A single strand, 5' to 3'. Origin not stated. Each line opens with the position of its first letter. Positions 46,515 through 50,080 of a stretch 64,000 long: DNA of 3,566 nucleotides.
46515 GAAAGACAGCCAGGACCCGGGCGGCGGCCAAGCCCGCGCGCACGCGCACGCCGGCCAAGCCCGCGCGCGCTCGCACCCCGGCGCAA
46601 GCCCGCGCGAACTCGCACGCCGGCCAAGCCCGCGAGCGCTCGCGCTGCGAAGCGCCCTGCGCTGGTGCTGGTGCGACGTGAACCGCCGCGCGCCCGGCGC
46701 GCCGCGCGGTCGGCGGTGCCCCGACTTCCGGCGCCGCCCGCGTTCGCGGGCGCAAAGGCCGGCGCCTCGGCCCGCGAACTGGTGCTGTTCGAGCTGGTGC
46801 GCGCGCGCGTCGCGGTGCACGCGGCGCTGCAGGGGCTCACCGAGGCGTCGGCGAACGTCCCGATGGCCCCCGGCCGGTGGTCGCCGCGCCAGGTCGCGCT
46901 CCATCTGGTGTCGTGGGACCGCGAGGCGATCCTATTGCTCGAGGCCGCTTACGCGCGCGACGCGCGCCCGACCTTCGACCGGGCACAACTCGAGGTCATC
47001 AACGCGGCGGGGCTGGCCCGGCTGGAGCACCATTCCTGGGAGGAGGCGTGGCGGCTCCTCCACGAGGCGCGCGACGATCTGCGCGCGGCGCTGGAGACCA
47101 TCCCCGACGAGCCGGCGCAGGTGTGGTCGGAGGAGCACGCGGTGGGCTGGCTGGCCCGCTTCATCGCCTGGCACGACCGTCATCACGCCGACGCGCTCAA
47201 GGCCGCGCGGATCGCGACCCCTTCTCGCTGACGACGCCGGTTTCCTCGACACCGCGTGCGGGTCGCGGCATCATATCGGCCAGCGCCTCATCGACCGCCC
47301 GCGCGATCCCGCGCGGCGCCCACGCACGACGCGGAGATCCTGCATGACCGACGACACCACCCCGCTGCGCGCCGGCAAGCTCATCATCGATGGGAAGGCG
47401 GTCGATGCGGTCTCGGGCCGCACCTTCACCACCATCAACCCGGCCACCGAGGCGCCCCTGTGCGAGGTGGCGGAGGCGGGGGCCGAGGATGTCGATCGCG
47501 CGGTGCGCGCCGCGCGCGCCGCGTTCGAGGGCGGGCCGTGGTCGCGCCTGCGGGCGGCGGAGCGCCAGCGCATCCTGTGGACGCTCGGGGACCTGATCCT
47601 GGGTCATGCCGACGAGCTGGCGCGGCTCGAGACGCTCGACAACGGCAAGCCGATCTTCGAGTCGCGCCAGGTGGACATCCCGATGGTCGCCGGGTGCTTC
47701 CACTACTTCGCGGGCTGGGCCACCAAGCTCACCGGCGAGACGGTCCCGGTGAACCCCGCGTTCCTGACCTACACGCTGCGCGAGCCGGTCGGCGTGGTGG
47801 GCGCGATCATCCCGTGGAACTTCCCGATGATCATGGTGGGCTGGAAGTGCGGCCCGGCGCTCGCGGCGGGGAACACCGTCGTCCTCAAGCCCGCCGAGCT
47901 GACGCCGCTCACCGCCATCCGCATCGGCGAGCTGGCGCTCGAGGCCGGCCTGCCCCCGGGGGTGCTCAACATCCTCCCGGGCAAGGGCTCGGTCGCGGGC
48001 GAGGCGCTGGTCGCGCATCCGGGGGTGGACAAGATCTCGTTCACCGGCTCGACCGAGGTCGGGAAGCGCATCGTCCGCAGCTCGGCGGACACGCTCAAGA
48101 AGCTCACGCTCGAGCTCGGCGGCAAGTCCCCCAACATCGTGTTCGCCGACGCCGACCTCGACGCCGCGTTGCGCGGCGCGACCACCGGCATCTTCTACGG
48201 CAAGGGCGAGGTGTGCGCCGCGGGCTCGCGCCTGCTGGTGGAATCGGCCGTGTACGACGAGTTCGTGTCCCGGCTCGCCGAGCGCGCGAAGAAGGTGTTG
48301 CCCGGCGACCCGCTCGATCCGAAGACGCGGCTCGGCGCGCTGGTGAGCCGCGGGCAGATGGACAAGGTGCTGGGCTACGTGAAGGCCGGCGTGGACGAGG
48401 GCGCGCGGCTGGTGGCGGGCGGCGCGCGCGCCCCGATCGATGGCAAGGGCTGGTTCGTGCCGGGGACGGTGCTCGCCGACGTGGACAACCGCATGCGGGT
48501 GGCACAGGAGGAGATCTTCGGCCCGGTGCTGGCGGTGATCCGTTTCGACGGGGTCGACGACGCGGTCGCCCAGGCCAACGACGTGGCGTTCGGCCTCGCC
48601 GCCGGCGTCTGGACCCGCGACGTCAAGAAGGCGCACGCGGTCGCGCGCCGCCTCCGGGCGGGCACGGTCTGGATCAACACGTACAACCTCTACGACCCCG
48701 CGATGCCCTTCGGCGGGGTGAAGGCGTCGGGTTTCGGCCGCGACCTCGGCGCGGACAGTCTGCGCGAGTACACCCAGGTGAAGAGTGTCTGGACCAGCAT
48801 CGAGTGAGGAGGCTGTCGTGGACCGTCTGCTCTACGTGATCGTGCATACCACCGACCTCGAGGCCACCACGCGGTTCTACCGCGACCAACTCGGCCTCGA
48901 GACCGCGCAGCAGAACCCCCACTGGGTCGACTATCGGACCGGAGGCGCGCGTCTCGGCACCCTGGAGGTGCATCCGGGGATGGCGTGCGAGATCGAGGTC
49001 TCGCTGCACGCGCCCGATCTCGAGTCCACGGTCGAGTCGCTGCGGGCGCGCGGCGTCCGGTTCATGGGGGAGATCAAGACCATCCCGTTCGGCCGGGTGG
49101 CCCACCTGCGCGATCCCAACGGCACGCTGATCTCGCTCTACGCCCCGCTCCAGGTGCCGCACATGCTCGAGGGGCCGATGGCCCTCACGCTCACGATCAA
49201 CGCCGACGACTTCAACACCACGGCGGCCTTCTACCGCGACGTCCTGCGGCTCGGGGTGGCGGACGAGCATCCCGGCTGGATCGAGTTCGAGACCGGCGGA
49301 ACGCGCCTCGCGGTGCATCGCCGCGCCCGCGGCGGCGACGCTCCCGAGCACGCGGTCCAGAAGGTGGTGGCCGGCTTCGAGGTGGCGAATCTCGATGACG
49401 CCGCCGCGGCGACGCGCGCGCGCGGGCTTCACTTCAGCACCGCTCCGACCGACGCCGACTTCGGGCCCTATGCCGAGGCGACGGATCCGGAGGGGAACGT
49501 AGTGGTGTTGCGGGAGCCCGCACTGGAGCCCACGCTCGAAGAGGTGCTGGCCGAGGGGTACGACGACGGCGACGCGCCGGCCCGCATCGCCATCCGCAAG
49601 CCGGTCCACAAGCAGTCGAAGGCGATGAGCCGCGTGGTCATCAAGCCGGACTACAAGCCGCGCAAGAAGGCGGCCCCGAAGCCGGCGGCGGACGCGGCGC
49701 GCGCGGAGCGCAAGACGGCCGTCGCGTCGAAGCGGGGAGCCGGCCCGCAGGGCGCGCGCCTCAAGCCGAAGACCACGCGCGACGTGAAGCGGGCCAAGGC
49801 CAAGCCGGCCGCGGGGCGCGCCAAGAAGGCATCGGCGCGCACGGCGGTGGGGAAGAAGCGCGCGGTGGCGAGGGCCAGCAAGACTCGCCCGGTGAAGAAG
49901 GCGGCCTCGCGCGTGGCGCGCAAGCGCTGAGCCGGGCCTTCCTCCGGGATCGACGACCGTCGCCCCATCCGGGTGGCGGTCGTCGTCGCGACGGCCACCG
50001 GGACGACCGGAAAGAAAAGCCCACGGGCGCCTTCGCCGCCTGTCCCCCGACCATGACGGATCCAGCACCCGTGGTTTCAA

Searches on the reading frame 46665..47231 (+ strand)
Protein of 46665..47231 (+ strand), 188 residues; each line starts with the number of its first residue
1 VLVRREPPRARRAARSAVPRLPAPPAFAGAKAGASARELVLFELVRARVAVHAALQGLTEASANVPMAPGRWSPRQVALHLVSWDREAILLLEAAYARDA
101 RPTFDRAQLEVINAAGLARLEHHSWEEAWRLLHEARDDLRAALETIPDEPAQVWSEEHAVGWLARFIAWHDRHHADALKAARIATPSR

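Call 27: search_protein_families(library=pfam, proteins=[window:46665-47231:+], max_evalue=0.001)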
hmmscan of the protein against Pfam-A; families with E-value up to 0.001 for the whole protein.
window:46665-47231:+ (188 aa): 2 families
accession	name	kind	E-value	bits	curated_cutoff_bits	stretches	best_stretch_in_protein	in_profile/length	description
PF12867.12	DinB_2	-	1e-13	52.3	24.8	1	44-175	2-125/128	DinB superfamily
PF11716.13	MDMPI_N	-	0.00067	20.8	24.2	1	47-159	4-117/140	Mycothiol maleylpyruvate isomerase N-terminal domain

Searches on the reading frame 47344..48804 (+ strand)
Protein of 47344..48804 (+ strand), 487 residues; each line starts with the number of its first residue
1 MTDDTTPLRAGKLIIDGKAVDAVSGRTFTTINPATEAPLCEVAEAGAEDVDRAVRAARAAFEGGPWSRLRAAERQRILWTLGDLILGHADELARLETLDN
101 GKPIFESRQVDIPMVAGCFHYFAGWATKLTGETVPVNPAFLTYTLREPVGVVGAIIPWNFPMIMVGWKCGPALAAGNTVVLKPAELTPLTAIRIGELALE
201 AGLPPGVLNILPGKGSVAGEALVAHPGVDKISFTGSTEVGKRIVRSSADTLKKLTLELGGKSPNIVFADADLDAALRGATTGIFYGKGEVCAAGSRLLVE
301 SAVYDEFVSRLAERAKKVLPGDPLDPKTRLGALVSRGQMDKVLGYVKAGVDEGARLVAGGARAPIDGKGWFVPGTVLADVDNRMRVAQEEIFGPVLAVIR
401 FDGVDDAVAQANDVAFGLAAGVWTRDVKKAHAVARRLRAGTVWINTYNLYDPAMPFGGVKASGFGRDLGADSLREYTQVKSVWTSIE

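Call 27: search_protein_families(library=pfam, proteins=[window:47344-48804:+], max_evalue=0.001)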
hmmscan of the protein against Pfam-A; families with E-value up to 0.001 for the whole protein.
seq(487 aa): 1 family
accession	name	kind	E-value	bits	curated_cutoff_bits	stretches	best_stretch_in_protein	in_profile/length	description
PF00171.27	Aldedh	-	3.7e-183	609.7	23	1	24-482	6-461/461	Aldehyde dehydrogenase family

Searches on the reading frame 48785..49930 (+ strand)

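Call 27: search_protein_families(library=pfam, proteins=[window:48785-49930:+], max_evalue=0.001)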
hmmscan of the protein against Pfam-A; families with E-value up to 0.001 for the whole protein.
window:48785-49930:+ (381 aa): 4 families
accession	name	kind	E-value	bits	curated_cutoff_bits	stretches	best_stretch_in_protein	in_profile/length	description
PF00903.31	Glyoxalase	-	3.4e-19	69.8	20.6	2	136-241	5-120/121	Glyoxalase/Bleomycin resistance protein/Dioxygenase superfamily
PF18029.7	Glyoxalase_6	-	2.3e-09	38.3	23.6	1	18-116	2-103/106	Glyoxalase-like domain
PF12681.13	Glyoxalase_2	-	7.3e-09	36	30.1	0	138-210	6-79/118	Glyoxalase-like domain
PF22677.2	Ble-like_N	-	8.5e-07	29.1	24.5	1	14-51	1-39/41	Bleomycin resistance protein-like N-terminal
